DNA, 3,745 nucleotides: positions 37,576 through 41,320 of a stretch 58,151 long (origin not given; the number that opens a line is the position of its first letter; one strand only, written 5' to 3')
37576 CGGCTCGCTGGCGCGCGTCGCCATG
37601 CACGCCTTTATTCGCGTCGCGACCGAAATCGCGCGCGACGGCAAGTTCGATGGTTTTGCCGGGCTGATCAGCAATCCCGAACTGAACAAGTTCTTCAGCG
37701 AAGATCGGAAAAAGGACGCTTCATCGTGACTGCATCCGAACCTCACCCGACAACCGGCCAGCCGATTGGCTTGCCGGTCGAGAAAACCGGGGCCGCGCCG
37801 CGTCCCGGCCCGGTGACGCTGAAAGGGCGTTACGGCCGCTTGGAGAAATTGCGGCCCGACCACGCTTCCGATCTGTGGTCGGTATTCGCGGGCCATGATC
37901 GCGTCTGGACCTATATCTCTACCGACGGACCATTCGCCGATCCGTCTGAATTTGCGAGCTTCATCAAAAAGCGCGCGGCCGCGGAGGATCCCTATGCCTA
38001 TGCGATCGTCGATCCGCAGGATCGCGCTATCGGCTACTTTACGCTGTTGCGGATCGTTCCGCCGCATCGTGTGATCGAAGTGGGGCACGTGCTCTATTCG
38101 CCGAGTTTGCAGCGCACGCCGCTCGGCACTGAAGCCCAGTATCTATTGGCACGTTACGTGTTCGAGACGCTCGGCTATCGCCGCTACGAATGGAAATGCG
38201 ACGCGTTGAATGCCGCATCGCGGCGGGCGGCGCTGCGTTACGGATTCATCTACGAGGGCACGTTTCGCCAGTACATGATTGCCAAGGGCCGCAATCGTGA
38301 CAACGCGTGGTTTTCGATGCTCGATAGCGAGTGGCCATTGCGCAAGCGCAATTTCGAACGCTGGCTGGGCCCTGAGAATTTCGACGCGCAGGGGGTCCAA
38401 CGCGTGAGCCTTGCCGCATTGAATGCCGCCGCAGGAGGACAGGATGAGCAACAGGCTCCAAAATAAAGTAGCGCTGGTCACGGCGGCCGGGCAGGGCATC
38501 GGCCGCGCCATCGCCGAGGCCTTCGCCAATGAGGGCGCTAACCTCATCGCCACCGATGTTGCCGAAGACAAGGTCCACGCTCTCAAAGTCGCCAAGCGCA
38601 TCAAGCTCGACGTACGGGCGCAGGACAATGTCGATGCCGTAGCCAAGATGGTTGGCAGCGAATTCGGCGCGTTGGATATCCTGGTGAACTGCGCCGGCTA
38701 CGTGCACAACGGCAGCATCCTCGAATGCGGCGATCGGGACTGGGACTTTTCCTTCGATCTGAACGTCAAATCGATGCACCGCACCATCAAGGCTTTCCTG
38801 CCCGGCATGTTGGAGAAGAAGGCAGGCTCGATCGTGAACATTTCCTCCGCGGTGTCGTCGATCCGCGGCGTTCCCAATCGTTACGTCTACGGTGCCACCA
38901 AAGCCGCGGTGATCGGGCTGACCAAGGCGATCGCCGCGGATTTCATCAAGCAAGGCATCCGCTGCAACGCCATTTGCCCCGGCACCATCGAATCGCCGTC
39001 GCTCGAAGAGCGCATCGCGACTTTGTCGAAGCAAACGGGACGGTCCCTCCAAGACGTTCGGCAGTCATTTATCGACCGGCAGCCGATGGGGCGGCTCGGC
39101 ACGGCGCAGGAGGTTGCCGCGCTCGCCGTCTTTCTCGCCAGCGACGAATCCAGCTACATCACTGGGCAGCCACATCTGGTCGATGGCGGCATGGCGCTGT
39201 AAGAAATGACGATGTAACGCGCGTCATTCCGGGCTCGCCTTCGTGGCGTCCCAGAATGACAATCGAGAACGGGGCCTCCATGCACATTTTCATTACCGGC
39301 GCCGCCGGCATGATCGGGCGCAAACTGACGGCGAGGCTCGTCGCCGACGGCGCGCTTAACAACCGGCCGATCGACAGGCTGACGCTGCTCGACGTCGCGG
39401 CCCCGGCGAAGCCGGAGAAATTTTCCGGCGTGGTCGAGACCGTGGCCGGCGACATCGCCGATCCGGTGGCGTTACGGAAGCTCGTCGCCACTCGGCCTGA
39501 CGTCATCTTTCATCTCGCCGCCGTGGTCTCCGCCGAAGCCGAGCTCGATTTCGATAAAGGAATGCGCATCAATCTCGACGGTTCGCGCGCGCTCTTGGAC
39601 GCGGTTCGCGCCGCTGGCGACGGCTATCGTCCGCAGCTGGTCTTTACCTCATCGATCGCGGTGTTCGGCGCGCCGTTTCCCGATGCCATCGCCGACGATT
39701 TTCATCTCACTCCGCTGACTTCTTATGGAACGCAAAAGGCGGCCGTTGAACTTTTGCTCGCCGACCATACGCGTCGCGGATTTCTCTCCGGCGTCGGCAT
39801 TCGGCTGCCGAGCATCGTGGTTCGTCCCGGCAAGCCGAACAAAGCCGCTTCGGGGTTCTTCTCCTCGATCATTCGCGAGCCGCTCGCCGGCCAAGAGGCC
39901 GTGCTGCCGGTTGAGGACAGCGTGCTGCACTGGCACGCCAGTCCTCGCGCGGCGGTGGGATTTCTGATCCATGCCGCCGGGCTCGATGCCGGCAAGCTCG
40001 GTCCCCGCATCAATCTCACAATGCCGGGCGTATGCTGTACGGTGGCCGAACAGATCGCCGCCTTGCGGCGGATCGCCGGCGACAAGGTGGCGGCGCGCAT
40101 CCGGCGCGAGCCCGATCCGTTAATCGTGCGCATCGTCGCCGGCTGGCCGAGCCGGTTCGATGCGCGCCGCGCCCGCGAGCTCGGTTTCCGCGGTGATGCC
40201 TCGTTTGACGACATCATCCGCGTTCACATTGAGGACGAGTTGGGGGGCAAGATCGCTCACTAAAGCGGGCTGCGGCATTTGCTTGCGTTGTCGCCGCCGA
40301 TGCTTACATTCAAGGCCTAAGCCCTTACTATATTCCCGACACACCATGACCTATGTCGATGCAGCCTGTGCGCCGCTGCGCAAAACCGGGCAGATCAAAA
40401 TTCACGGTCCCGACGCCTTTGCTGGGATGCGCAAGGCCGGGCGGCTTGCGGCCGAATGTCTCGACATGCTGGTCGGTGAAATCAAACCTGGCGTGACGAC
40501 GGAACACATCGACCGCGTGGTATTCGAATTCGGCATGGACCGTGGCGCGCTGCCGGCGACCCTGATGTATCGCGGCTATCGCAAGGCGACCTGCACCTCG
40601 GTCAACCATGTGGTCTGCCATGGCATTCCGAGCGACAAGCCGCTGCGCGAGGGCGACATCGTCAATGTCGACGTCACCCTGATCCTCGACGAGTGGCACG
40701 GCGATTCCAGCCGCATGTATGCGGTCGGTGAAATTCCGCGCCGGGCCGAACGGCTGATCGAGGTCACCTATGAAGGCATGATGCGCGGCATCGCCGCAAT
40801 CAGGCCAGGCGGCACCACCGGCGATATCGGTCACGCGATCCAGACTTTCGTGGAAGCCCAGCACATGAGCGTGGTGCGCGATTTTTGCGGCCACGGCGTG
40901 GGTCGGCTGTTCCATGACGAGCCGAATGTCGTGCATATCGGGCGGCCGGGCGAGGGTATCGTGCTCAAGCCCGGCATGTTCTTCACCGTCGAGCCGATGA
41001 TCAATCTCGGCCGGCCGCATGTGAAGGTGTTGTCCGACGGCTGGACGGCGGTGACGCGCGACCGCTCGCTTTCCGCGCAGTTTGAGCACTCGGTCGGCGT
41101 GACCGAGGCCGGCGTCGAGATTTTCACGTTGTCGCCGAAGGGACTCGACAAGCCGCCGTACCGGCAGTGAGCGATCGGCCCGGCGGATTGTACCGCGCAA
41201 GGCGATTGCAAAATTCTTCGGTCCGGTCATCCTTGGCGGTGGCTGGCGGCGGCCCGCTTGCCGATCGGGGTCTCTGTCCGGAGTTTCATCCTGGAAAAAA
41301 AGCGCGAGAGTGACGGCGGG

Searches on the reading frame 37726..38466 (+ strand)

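Call 86: search_protein_families(library=pfam, proteins=[window:37726-38466:+], max_evalue=0.00001)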
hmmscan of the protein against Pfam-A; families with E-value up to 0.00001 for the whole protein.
window:37726-38466:+ (246 aa): 2 families
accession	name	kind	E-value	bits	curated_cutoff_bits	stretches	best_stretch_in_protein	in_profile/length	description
PF13302.13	Acetyltransf_3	-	6.2e-18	66.3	25.4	1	39-174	4-137/138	Acetyltransferase (GNAT) domain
PF00583.31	Acetyltransf_1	-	2.6e-06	28.1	20.7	1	73-174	17-116/116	Acetyltransferase (GNAT) family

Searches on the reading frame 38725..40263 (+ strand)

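Call 21: search_protein_families(library=pfam, proteins=[window:38725-40263:+], max_evalue=0.00001)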
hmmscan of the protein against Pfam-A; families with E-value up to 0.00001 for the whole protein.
window:38725-40263:+ (512 aa): 4 families
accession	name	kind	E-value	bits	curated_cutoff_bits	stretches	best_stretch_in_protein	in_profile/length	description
PF01370.27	Epimerase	-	3.1e-25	89.4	20.9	1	188-392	1-198/240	NAD dependent epimerase/dehydratase family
PF16363.11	GDP_Man_Dehyd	-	8.7e-15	55.4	27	1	189-347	1-166/332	GDP-mannose 4,6 dehydratase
PF01073.25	3Beta_HSD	-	5e-12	45.9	22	1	190-316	2-122/280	3-beta hydroxysteroid dehydrogenase/isomerase family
PF04321.23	RmlD_sub_bind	-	1.1e-11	44.8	27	1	186-347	1-138/287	RmlD substrate binding domain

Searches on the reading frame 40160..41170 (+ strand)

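Call 86: search_protein_families(library=pfam, proteins=[window:40160-41170:+], max_evalue=0.00001)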
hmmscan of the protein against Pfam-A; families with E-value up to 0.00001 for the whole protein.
window:40160-41170:+ (336 aa): 1 family
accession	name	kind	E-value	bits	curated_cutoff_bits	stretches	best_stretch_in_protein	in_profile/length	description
PF00557.29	Peptidase_M24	-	5.8e-50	170.4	23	1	89-316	2-208/208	Metallopeptidase family M24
